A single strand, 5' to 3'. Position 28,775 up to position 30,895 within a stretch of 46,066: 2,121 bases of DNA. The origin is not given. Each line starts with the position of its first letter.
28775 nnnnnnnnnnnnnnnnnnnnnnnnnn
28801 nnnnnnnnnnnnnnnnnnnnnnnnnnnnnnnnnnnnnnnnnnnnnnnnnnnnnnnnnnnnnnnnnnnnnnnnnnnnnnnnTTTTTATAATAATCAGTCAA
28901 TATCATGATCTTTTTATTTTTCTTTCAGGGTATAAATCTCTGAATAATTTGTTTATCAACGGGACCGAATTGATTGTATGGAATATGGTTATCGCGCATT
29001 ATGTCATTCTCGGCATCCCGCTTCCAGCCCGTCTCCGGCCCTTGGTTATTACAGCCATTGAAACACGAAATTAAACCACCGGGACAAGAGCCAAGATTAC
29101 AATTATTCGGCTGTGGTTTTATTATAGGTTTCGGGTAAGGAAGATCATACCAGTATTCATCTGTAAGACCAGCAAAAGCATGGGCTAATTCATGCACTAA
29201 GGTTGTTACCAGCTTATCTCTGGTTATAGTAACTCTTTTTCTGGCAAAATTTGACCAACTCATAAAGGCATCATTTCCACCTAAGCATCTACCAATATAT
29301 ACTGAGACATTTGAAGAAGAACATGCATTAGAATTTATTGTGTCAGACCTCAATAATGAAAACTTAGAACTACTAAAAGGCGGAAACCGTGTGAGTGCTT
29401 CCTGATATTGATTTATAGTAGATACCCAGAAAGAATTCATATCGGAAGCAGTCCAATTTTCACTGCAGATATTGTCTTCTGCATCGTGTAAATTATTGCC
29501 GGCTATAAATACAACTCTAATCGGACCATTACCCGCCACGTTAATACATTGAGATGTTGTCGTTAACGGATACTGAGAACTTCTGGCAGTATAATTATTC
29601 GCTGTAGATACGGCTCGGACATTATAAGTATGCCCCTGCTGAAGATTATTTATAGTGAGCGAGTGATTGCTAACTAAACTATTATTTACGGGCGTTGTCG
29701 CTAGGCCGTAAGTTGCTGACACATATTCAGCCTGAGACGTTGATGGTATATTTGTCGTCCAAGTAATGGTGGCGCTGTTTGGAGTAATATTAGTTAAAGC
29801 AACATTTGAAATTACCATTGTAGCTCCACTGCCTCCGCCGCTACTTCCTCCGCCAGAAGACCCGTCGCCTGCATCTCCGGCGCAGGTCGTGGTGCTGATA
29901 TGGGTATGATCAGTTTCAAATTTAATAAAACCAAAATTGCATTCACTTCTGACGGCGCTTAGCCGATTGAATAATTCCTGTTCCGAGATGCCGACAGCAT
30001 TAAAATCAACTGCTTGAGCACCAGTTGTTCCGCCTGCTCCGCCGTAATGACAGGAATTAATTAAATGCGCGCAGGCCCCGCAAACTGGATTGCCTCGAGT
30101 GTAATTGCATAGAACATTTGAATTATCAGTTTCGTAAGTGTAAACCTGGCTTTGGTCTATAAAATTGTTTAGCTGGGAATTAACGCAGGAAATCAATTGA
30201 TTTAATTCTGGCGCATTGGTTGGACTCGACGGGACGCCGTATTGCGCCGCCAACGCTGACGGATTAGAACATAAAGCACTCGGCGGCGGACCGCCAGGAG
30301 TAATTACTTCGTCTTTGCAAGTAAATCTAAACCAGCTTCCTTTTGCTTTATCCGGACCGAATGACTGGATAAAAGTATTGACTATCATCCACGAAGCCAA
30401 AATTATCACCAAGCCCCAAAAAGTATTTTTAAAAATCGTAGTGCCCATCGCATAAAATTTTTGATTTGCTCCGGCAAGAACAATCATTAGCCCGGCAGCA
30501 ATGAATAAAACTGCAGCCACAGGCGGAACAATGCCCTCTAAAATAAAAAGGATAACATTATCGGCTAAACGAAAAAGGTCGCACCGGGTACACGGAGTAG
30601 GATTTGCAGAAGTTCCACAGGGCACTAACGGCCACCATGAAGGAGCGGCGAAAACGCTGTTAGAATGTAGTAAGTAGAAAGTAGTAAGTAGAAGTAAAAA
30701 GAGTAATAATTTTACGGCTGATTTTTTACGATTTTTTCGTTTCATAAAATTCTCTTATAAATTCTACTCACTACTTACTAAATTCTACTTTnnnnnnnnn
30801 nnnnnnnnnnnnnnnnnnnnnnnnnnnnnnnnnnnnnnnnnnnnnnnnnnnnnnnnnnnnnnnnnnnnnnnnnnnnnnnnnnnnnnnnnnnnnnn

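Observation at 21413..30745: Seven-member pilin-like (TrbC/VirB2-type two-TM) family, including fusions to FN3 and a zincin peptidase-like domain, with no secretion ATPase in sight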

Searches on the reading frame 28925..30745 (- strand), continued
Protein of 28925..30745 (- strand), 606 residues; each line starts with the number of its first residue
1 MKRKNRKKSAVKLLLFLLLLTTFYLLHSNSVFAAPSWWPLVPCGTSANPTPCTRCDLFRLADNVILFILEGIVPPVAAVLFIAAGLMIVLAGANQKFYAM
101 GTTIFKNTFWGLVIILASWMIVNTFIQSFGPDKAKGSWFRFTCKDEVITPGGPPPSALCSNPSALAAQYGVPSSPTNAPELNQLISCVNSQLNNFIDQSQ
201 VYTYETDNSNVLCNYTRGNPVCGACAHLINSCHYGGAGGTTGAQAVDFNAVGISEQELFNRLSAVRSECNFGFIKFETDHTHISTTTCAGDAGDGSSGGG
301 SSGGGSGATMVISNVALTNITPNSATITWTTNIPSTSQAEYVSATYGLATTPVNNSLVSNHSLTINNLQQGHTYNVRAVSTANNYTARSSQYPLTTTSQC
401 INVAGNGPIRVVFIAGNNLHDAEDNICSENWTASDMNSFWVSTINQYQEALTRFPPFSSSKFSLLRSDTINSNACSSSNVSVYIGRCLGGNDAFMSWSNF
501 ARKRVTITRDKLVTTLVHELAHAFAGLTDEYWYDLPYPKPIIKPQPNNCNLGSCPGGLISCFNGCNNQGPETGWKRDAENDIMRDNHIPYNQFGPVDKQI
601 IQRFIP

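Call 53: fold_search(model_id=the predicted structure, library=viral)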
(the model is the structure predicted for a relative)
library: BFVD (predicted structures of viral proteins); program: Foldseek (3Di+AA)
matches with E <= 10: 846; with E <= 0.001: 24
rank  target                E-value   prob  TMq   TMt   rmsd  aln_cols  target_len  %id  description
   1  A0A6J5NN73            5.2e-07  1.00  0.15  0.10  22.5       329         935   14  Concanavalin A-like lectin/glucanases superfamily [uncultured Caudovirales phage]
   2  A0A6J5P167            5.7e-05  1.00  0.13  0.06  16.2       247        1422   13  Fibronectin type III [uncultured Caudovirales phage]
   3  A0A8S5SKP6            7.1e-05  1.00  0.14  0.18  24.8       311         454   12  Uncharacterized protein [Siphoviridae sp. ctrCN24]
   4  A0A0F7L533            7.5e-05  1.00  0.13  0.32  14.7       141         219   16  Fibronectin type-III domain-containing protein [uncultured marine virus]
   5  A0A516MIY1            1.1e-04  1.00  0.14  0.21   9.9       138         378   17  (no name in the UniProt tables at hand)
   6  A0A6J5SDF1            1.1e-04  1.00  0.13  0.10  23.1       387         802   12  Fibronectin type III [uncultured Caudovirales phage]
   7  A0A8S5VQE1            1.8e-04  1.00  0.15  0.16  21.2       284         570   12  (no name in the UniProt tables at hand)
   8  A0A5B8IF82            2.4e-04  0.91  0.10  0.11  43.4       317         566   15  Uncharacterized protein [Mimiviridae sp. ChoanoV1]
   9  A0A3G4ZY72            3.0e-04  0.99  0.10  0.22  22.1       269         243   10  Uncharacterized protein [Gaeavirus sp.]
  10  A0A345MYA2            3.2e-04  1.00  0.13  0.17  12.4       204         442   11  (no name in the UniProt tables at hand)
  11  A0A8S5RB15            3.7e-04  1.00  0.12  0.40  13.0       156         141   12  PhoD-like phosphatase, N-terminal domain [virus sp. ctQSn51]
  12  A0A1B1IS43            4.0e-04  1.00  0.14  0.33   4.4       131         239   14  (no name in the UniProt tables at hand)
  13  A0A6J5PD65            4.2e-04  0.99  0.13  0.12  42.5       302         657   12  D-galactoside/L-rhamnose binding SUEL lectin domain containing protein [uncultured Caudovirales phage]
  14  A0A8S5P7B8            4.7e-04  0.99  0.14  0.17  19.5       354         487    9  Fibronectin type-III domain-containing protein [Siphoviridae sp. ctsUY14]
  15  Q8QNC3                5.2e-04  1.00  0.13  0.15  16.7       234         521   13  EsV-1-159 [Ectocarpus siliculosus virus 1 (isolate New Zealand/Kaikoura/1988)]
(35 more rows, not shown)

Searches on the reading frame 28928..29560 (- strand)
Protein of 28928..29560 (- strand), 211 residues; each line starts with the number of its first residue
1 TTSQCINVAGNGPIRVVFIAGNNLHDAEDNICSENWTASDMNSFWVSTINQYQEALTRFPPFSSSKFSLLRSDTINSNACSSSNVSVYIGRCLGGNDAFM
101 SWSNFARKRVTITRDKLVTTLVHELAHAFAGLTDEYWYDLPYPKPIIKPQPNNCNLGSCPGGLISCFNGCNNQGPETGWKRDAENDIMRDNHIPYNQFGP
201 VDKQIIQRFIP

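Call 20: search_protein_families(library=pfam, proteins=[window:28928-29560:-], max_evalue=10)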
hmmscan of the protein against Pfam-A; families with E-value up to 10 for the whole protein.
seq(211 aa): 8 families
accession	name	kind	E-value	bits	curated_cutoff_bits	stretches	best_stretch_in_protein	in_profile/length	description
PF09471.16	Peptidase_M64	-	2.5e-05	24.1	26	1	112-154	135-180/302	IgA Peptidase M64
PF14521.12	Aspzincin_M35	-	0.028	15.3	30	1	78-151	52-127/142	Lysine-specific metallo-endopeptidase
PF06262.17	Zincin_1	-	0.093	13.2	22.4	1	106-135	63-90/97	Zincin-like metallopeptidase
PF17544.7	DUF5460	-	0.12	11.8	25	1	70-114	281-324/375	Family of unknown function (DUF5460)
PF10263.15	SprT-like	-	0.17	12.2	25.6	1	113-130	57-74/108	SprT-like family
PF08325.16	WLM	-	0.23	12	26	1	115-140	81-106/190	WLM domain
PF13398.12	Peptidase_M50B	-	0.25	11.5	26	1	116-132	21-37/201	Peptidase M50B-like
PF04491.17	Pox_T4_N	-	0.38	11.1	25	1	148-169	16-37/46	Poxvirus T4 protein, N terminus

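Call 22: find_homologous_proteins(query=window:28928-29557:-, max_evalue=0.01)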
Query window:28928-29557:-: 12 candidates shared short words with the query, none scored E <= 0.01.

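Call 30: search_protein_representatives(protein=window:28928-29557:-)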
Query: 210 residues. Proteins with E-value up to 0.001 (for the whole library): 21; up to 1e-10: 12; up to 1e-30: 5. The best 21 are listed.
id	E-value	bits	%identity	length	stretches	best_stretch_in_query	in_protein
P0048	4.5e-56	206.4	49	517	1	2-210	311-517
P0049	2.9e-54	200.5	50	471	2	2-165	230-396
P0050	3.6e-48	180.6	49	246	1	2-208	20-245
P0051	2.3e-37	145.2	38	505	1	1-209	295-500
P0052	6.9e-32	127.3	42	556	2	2-166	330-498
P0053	4.4e-28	114.9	37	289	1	1-208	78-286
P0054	2.1e-24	102.9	34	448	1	2-208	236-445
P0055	4.3e-22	95.3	36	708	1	3-207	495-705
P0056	6.2e-20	88.2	38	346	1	4-207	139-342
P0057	7.5e-15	71.6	37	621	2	3-207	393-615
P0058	2.5e-14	69.9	38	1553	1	2-208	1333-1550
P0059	5.6e-13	65.5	35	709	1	2-206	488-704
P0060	9.2e-10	55.0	30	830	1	3-205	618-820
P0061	1.1e-08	51.5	30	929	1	48-206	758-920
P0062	1.7e-08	50.9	37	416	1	3-205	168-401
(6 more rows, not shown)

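Call 37: search_solved_structures(query=A3, max_evalue=10, show_alignments=3)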
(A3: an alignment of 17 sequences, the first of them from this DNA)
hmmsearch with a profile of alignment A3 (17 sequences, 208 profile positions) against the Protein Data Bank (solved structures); distinct sequences matched with E-value up to 10: 10.
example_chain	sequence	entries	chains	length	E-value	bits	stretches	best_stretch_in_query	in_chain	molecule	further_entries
3p1v_A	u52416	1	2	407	1.5e-08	38.3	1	98-207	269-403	Metallo-endopeptidase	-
4df9_A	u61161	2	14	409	1.7e-08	38.1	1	97-206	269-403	putative peptidase | Lipoprotein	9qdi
9ekk_A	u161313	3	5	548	0.16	15.4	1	109-149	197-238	IgA protease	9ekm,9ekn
9qdh_A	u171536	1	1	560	0.16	15.3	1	109-149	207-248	IgA protease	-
1yp1_A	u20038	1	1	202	0.32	14.4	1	116-136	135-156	FII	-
4dd8_A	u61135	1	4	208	0.49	13.7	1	114-169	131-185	Disintegrin and metalloproteinase domain-containing protein 8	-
2fpq_A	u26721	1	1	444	0.87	12.9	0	100-132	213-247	BOTULINUM NEUROTOXIN D LIGHT CHAIN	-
9o0i_G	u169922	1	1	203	0.91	12.9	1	66-108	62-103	Kiwa protein KwaA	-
5bqm_A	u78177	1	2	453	0.92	12.9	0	100-132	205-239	Botulinum neurotoxin type D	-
9mrg_A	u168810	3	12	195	0.92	12.9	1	66-108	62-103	Kiwa protein KwaA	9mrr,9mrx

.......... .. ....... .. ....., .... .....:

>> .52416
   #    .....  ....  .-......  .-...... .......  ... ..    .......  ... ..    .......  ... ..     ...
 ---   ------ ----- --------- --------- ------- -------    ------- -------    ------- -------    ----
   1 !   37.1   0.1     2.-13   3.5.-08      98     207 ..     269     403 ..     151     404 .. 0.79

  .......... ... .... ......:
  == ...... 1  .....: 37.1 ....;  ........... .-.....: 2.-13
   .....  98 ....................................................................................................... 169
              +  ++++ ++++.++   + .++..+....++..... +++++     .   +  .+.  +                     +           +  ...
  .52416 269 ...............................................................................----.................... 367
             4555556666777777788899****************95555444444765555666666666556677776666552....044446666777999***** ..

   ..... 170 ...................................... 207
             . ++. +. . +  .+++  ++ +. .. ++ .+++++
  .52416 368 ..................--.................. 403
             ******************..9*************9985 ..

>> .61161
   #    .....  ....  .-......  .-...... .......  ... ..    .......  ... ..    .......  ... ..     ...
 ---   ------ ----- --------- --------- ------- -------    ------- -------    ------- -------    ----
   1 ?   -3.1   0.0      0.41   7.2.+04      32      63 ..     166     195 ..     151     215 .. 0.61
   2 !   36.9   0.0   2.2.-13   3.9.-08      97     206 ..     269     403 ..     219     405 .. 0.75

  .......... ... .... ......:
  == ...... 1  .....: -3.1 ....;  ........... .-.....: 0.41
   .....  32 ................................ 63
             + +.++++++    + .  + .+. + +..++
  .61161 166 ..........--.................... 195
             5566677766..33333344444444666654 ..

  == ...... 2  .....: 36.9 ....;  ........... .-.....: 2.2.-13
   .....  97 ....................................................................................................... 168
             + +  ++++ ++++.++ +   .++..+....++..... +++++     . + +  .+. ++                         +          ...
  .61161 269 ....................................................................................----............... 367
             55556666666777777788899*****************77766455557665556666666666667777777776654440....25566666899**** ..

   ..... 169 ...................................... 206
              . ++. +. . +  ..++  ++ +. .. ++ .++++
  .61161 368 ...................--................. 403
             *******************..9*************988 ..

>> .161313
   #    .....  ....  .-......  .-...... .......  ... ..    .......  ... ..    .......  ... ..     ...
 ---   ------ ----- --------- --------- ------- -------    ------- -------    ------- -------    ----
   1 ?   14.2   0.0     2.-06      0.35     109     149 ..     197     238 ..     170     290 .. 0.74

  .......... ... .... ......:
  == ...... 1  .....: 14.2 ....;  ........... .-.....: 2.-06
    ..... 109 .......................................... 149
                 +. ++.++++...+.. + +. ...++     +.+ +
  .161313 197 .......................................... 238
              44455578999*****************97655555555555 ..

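Call 45: predict_structure(alignment_id=A3)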
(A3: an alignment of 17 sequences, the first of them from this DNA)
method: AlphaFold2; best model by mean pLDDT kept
length: 210 residues; sequences in the alignment: 17
mean_pLDDT: 90.9   pTM: 0.88
mean pLDDT of the five models: 90.9, 90.4, 89.5, 86.7, 86.1
residues with pLDDT >= 90: 160; 70-90: 35; 50-70: 15; < 50: 0
segments of 3 or more residues with pLDDT < 50: none
pLDDT, mean of each block of 10 residues (from residue 1): 93 97 93 95 95 97 98 95 96 77 95 94 95 78 60 91 91 88 93 95 92
secondary structure, 60 per line:
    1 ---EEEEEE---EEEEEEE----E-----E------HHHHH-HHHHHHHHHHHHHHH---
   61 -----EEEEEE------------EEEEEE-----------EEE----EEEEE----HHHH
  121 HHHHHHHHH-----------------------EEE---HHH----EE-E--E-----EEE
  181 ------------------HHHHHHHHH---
elements in order: E4-9 E13-19 H37-41 H43-57 E66-71 E84-89 E101-103 E108-112 H117-129 E153-155 E178-180 H199-207

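Call 51: fold_search(model_id=the predicted structure, library=pdb)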
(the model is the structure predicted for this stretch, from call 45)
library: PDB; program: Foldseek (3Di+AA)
matches with E <= 10: 540; with E <= 0.001: 13
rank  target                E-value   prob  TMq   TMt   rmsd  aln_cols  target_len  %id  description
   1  9qdi_D                2.9e-08  1.00  0.68  0.37   7.1       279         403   19  Crystal structure of BF3526 peptidase from Bacteroides fragilis in complex with a peptide (released 2025-07-16)
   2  9qdi_E                1.1e-07  1.00  0.68  0.37   6.5       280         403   18  Crystal structure of BF3526 peptidase from Bacteroides fragilis in complex with a peptide (released 2025-07-16)
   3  4df9_F                1.1e-07  1.00  0.66  0.36   7.1       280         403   19  Crystal structure of a putative peptidase (BF3526) from Bacteroides fragilis NCTC 9343 at 2.17 A resolution (released 2012-02-15)
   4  3p1v_A                1.6e-07  1.00  0.68  0.37   7.1       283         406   18  Crystal structure of a metallo-endopeptidases (BACOVA_00663) from Bacteroides ovatus at 1.93 A resolution (released 2010-10-27)
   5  4df9_C                1.6e-07  1.00  0.66  0.36   6.5       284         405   19  Crystal structure of a putative peptidase (BF3526) from Bacteroides fragilis NCTC 9343 at 2.17 A resolution (released 2012-02-15)
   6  9qdi_G                2.1e-07  1.00  0.67  0.37   6.3       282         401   18  Crystal structure of BF3526 peptidase from Bacteroides fragilis in complex with a peptide (released 2025-07-16)
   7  4df9_A                2.2e-07  1.00  0.68  0.37   6.9       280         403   18  Crystal structure of a putative peptidase (BF3526) from Bacteroides fragilis NCTC 9343 at 2.17 A resolution (released 2012-02-15)
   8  9qdi_A                3.7e-07  1.00  0.68  0.37   6.5       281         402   18  Crystal structure of BF3526 peptidase from Bacteroides fragilis in complex with a peptide (released 2025-07-16)
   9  3p1v_B                3.7e-07  1.00  0.66  0.36   6.8       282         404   18  Crystal structure of a metallo-endopeptidases (BACOVA_00663) from Bacteroides ovatus at 1.93 A resolution (released 2010-10-27)
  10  9qdi_C                4.4e-07  1.00  0.64  0.35   7.2       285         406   18  Crystal structure of BF3526 peptidase from Bacteroides fragilis in complex with a peptide (released 2025-07-16)
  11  9qdi_B                4.7e-07  1.00  0.67  0.37   7.1       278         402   19  Crystal structure of BF3526 peptidase from Bacteroides fragilis in complex with a peptide (released 2025-07-16)
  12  4df9_E                7.3e-07  1.00  0.68  0.37   6.4       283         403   18  Crystal structure of a putative peptidase (BF3526) from Bacteroides fragilis NCTC 9343 at 2.17 A resolution (released 2012-02-15)
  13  4df9_D                7.7e-07  1.00  0.67  0.37   7.1       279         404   19  Crystal structure of a putative peptidase (BF3526) from Bacteroides fragilis NCTC 9343 at 2.17 A resolution (released 2012-02-15)
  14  1ros_A                2.6e-02  0.63  0.31  0.38   8.9       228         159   11  Crystal structure of MMP-12 complexed to 2-(1,3-dioxo-1,3-dihydro-2H-isoindol-2-yl)ethyl-4-(4-ethoxy[1,1-biphenyl]-4-y (released 2004-12-07)
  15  1rmz                  3.4e-02  0.44  0.28  0.34   9.8       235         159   12  Crystal structure of the catalytic domain of human MMP12 complexed with the inhibitor NNGH at 1.3 A resolution (released 2004-12-14)
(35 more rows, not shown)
